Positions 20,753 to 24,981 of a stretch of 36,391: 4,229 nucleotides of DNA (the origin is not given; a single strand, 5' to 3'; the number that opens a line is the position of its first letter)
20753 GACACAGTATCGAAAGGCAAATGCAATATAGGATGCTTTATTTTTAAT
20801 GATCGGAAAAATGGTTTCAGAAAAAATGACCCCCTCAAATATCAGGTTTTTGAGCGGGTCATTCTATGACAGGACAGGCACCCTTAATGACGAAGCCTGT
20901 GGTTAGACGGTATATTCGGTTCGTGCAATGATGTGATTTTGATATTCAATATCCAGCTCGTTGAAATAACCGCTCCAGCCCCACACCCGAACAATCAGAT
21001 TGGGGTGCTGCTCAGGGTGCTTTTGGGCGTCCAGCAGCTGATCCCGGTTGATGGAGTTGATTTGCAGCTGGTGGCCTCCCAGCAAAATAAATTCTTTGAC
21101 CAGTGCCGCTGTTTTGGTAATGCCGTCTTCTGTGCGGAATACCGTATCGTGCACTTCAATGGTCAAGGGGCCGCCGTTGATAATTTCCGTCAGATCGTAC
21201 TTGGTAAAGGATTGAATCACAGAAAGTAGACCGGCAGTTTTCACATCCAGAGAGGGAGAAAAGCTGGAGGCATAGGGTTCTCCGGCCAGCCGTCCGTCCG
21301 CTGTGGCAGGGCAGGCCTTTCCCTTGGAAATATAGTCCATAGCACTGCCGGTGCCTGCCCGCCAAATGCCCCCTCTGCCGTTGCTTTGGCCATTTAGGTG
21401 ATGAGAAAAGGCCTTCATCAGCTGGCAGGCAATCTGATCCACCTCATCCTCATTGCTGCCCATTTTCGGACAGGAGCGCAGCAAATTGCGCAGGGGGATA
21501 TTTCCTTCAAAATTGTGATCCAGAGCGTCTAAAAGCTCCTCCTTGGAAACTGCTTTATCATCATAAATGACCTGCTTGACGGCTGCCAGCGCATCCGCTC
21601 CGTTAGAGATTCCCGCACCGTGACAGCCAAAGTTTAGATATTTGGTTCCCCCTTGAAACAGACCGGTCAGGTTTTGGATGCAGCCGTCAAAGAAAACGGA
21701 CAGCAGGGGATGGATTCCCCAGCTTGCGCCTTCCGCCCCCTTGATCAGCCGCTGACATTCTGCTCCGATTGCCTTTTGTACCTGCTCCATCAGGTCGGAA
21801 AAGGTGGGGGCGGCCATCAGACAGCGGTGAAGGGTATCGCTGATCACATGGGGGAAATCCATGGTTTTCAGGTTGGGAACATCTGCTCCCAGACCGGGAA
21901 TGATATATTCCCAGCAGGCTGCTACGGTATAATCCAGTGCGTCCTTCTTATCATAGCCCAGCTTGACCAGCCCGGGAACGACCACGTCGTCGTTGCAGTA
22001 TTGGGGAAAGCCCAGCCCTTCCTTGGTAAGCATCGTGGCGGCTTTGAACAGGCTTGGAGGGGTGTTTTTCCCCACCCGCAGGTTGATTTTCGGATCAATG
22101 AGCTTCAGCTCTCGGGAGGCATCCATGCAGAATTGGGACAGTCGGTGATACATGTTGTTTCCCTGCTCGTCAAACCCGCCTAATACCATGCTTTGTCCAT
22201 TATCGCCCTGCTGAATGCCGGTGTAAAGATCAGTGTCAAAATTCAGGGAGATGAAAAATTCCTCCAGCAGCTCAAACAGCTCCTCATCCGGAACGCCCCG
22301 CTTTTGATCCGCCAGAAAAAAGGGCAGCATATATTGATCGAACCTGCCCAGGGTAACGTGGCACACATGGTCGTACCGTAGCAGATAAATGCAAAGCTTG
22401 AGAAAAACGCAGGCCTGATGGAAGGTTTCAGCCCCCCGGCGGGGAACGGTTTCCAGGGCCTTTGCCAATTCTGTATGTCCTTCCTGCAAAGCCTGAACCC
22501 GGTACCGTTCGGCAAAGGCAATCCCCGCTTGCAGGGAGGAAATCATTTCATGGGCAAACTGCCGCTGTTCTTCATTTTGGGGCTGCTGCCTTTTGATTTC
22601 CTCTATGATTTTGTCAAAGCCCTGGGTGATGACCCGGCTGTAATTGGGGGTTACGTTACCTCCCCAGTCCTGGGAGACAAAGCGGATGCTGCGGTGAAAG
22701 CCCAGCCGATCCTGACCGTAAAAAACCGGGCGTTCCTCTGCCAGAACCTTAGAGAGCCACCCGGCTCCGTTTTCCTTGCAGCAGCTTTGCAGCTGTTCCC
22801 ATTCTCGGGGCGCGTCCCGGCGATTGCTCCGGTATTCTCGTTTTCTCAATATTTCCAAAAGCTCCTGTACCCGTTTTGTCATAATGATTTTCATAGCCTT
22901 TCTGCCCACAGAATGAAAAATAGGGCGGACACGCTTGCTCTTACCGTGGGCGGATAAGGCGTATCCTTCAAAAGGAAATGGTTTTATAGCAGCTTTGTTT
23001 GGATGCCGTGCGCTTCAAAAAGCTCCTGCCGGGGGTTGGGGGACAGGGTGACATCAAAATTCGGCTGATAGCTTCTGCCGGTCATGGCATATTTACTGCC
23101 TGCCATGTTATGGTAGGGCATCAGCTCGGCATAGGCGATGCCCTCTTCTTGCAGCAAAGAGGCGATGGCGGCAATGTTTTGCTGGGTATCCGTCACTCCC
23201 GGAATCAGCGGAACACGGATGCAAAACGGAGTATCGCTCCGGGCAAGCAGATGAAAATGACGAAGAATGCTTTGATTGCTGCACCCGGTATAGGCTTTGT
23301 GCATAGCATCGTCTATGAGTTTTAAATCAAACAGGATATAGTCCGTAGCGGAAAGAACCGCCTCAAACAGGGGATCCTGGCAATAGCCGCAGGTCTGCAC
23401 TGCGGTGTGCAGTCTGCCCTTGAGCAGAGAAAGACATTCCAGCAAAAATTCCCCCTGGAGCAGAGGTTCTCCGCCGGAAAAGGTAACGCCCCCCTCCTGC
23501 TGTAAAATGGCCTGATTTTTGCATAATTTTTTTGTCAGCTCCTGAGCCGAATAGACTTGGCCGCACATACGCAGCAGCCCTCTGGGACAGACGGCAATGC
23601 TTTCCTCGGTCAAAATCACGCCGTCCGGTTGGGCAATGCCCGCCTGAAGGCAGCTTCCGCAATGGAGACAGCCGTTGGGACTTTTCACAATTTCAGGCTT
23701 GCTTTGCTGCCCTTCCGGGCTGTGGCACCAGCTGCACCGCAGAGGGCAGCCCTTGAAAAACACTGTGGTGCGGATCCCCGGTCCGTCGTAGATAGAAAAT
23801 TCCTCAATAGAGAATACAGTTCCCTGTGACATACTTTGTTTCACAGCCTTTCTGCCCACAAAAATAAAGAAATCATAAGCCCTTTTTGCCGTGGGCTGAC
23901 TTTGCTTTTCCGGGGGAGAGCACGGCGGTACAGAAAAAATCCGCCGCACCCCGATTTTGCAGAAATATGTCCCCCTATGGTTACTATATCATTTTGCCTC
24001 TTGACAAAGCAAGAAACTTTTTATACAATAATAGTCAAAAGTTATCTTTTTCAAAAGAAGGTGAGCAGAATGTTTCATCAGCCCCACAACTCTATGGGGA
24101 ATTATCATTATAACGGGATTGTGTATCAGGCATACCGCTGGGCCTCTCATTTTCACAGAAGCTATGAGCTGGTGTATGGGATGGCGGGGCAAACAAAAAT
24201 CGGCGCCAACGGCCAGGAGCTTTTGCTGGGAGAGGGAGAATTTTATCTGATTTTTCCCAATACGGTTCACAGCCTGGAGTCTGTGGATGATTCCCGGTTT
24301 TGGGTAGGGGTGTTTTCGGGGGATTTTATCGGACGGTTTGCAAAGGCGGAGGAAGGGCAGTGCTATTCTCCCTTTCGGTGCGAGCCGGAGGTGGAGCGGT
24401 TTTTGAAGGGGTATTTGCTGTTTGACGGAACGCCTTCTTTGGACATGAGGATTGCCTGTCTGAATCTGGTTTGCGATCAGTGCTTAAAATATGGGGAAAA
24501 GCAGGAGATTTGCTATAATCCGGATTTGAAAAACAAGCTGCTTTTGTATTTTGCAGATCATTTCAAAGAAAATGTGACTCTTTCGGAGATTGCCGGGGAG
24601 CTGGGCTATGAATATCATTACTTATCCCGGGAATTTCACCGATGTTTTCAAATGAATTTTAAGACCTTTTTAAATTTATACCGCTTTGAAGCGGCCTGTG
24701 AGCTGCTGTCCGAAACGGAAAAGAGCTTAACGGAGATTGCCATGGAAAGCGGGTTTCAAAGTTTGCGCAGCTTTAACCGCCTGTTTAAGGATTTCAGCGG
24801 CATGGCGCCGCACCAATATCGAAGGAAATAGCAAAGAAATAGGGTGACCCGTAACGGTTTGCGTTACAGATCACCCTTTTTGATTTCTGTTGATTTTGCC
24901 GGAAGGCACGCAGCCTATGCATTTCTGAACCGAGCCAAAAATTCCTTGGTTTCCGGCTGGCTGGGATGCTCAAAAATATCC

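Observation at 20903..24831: Second compact GRE cassette at host GC with inverted gene order and atypical active-site motifs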

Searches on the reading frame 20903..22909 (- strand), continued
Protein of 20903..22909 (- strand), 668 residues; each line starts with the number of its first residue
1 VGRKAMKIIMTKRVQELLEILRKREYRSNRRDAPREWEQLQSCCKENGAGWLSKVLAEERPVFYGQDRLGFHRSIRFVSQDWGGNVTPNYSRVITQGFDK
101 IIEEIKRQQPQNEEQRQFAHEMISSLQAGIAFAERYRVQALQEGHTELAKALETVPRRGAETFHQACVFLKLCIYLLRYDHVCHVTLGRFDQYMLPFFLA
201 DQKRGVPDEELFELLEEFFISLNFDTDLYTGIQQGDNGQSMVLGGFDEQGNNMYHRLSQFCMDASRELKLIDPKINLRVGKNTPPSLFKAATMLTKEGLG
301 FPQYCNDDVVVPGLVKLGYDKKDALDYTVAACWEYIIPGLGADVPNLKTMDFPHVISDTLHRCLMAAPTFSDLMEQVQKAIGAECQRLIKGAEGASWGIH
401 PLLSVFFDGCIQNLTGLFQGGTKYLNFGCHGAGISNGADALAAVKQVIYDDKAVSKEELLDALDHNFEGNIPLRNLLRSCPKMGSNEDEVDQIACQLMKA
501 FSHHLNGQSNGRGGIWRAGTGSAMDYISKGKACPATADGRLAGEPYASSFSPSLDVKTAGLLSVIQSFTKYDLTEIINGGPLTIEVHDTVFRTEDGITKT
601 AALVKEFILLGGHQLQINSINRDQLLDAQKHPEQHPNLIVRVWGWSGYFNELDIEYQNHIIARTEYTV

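Call 96: search_solved_structures(query=L084:12064-13560:+, max_evalue=1e-10)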
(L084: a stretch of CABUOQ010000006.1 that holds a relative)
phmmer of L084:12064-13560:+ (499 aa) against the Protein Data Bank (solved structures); distinct sequences matched with E-value up to 1e-10: 7.
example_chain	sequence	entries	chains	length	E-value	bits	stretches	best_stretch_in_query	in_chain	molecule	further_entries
3k1u_A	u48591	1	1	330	2.1e-38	135.8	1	38-329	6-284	Beta-xylosidase, family 43 glycosyl hydrolase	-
9nxj_A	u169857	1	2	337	3.9e-36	128.3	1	52-348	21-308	Glycoside hydrolase family 43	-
9nxg_A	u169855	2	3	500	1.2e-35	126.7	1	50-348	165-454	Glycoside hydrolase family 43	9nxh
3akf_A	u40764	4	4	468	1.8e-34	122.8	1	39-348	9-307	Putative secreted alpha L-arabinofuranosidase II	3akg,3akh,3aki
5m8b_A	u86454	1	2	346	9.4e-31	110.5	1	32-347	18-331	Beta-xylosidase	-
5m8e_A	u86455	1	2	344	9.1e-29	104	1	36-327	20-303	Alpha-N-arabinofuranosidase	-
4qqs_A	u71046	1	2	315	2.6e-19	72.8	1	37-346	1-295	Glycoside hydrolase family 43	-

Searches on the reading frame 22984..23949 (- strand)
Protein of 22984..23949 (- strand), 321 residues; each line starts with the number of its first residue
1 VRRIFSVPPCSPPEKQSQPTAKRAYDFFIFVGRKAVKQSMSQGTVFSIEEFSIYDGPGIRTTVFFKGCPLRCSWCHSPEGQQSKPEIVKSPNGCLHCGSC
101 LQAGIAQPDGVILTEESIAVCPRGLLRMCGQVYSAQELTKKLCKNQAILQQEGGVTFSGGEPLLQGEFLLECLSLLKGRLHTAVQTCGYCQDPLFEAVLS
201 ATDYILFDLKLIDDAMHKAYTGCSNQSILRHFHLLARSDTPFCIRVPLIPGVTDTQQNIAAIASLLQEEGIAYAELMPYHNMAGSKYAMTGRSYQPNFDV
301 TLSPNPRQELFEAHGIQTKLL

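Call 4: search_protein_families(library=pfam, proteins=[window:22984-23949:-])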
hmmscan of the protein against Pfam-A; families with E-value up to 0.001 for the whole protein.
window:22984-23949:- (321 aa): 2 families
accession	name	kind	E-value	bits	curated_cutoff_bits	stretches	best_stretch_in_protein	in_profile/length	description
PF04055.27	Radical_SAM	-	1.7e-14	54.7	29.5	1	63-256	2-158/166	Radical SAM superfamily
PF13353.11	Fer4_12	-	1.7e-12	48.2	22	1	55-228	2-136/137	4Fe-4S single cluster domain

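Call 5: search_protein_families(library=ncbifam, proteins=[window:22984-23949:-])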
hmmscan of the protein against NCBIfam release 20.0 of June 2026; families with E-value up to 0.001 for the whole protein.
window:22984-23949:- (321 aa): 17 families
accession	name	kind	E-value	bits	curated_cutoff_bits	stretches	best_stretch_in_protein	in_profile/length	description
TIGR02494.1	PFLE_PFLC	subfamily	3.5e-74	249.7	174.35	1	45-297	1-272/293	glycyl-radical enzyme activating protein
NF043069.1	T4HPD_activ_SAM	equivalog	1.6e-69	234.6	425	1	43-297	2-271/299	trans-4-hydroxy-L-proline dehydratase activase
NF048010.1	SfplDhtActHpsHDes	equivalog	1.2e-65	221.3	430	1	41-304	4-288/298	(2S)-3-sulfopropanediol dehydratase activating enzyme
NF033719.1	ind_deCO2_activ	equivalog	3.5e-62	210.4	425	2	113-297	91-276/302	indoleacetate decarboxylase activase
NF033717.2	HPDL_rSAM_activ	equivalog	7.4e-62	209.4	420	1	42-303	3-285/311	4-hydroxyphenylacetate decarboxylase activase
TIGR04395.1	cutC_activ_rSAM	equivalog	3.2e-54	184.3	360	1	42-303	4-286/309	choline TMA-lyase-activating enzyme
TIGR02493.1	PFLA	equivalog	1.7e-49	168.3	231.75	2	130-295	43-213/235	pyruvate formate-lyase-activating protein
NF048008.1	SfplDhtActHpfHKleb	equivalog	3e-47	161.4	500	1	44-295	1-274/308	(2S)-3-sulfopropanediol dehydratase activating enzyme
NF007483.0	PRK10076.1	equivalog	6.1e-46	156.9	326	1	41-295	20-262/292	[formate-C-acetyltransferase]-activating enzyme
TIGR04003.1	rSAM_BssD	equivalog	2.1e-43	148.7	496.45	1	46-298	4-278/314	[benzylsuccinate synthase]-activating enzyme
TIGR04041.1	activase_YjjW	hypoth_equivalog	2.2e-35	122.4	250.2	1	43-283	2-242/276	YjjW family glycine radical enzyme activase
NF008356.0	PRK11145.1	equivalog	5.7e-35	120.8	375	2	132-297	50-220/246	pyruvate formate lyase 1-activating protein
TIGR02495.1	NrdG2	equivalog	1.7e-19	69.9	131.15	2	131-274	45-188/193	anaerobic ribonucleoside-triphosphate reductase activating protein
TIGR02491.1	NrdG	equivalog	3.3e-11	43.3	126.1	1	47-82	4-39/154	anaerobic ribonucleoside-triphosphate reductase activating protein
TIGR03963.1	rSAM_QueE_Clost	equivalog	6.5e-05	22.7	260.1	0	150-220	63-133/219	putative 7-carboxy-7-deazaguanine synthase QueE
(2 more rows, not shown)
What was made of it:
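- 22984..23844 (-): AE2: radical-SAM GRE-activating enzyme (282 aa from ATG 23832, 286 aa from GTG 23844). It has the CX3CX2C SAM cluster motif and only one auxiliary CX2CX2C...CP motif. TIGR02494 scores 249.7 bits, above the 174.35 cut-off (call 5).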

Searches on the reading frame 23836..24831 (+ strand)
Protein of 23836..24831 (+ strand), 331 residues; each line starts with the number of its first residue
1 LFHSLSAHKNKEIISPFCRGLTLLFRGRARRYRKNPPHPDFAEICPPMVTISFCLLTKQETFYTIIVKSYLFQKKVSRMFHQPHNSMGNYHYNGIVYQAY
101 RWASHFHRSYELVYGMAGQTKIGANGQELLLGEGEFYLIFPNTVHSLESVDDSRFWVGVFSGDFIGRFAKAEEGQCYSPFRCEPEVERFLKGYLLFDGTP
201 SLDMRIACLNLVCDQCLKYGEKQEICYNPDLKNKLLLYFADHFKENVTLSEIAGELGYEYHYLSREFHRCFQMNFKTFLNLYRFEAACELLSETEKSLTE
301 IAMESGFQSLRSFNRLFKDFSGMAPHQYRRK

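Call 4: search_protein_families(library=pfam, proteins=[window:23836-24831:+])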
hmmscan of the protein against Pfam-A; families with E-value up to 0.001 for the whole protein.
window:23836-24831:+ (331 aa): 4 families
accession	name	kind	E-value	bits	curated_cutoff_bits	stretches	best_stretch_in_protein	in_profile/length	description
PF12833.13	HTH_18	-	4.8e-22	78.5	33.6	1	252-331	1-80/80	Helix-turn-helix domain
PF00165.29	HTH_AraC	-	6.7e-15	55.2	26.6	1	294-330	7-42/42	Bacterial regulatory helix-turn-helix proteins, AraC family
PF02311.25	AraC_binding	-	1.6e-08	34.8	21.1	1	97-175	11-91/135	AraC-like ligand binding domain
PF07883.17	Cupin_2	-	2.1e-05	24.6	27.2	1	104-152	13-61/70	Cupin domain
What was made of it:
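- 24070..24831 (+): AraC2: AraC-family regulator (N-terminal cupin/AraC_binding domain, C-terminal HTH_18), 253 aa, transcribed divergently from the activase-GRE operon. Pfam hits in call 4.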

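Call 5: search_protein_families(library=ncbifam, proteins=[window:23836-24831:+])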
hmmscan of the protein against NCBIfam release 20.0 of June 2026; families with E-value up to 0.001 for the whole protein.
window:23836-24831:+ (331 aa): 28 families (the best 25 are shown)
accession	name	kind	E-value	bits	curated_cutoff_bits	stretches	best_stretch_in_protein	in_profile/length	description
NF047455.1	TF_Staph_AryK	equivalog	3.9e-18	65.1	850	1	235-331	162-258/759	transcriptional regulator AryK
NF007693.0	PRK10371.1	equivalog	4.7e-18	65.4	253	1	234-330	202-298/309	transcriptional regulator MelR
NF033869.1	viru_reg_Rsp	equivalog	4.5e-14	51.8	400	1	228-330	145-247/701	AraC family transcriptional regulator Rsp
NF047788.1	TransRegPocR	equivalog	8.5e-13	48.2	500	1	233-330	192-289/296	transcriptional regulator PocR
NF007584.0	PRK10219.1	equivalog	2.1e-10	40.9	174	1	232-330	7-105/107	superoxide response transcriptional regulator SoxS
NF006902.0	PRK09393.1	equivalog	4e-10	39.4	425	1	234-331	224-321/327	transcriptional regulator FtrA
NF007860.0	PRK10572.1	equivalog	4.2e-10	39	208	1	235-331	188-284/292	arabinose operon transcriptional regulator AraC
NF010028.0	PRK13503.1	equivalog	1.1e-09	38.1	288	1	229-330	169-271/278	HTH-type transcriptional activator RhaS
NF049968.1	QhpR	equivalog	5.7e-09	35.5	250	1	245-329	201-284/284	AraC-like transcriptional regulator QhpR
NF049932.1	TranspRegBtr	equivalog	2.3e-08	33.1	900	1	238-331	172-265/531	bacillibactin transport transcriptional regulator Btr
NF012144.2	ramA_TF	equivalog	3.6e-08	33.8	180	1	238-331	13-106/108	RamA family antibiotic efflux transcriptional regulator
NF050186.1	TransRegGliRPseudo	equivalog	1.2e-07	31.4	570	1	275-330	280-335/338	AraC family transcriptional regulator GliR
TIGR04094.1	adjacent_YSIRK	equivalog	1.2e-07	31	200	1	233-329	288-383/383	YSIRK-targeted surface antigen transcriptional regulator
NF007633.0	PRK10296.1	equivalog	2.3e-07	30.6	264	1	257-331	200-274/280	transcriptional regulator ChbR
NF012228.1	RobA_TF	equivalog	2.4e-07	30.5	380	1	234-330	7-103/286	MDR efflux pump AcrAB transcriptional activator RobA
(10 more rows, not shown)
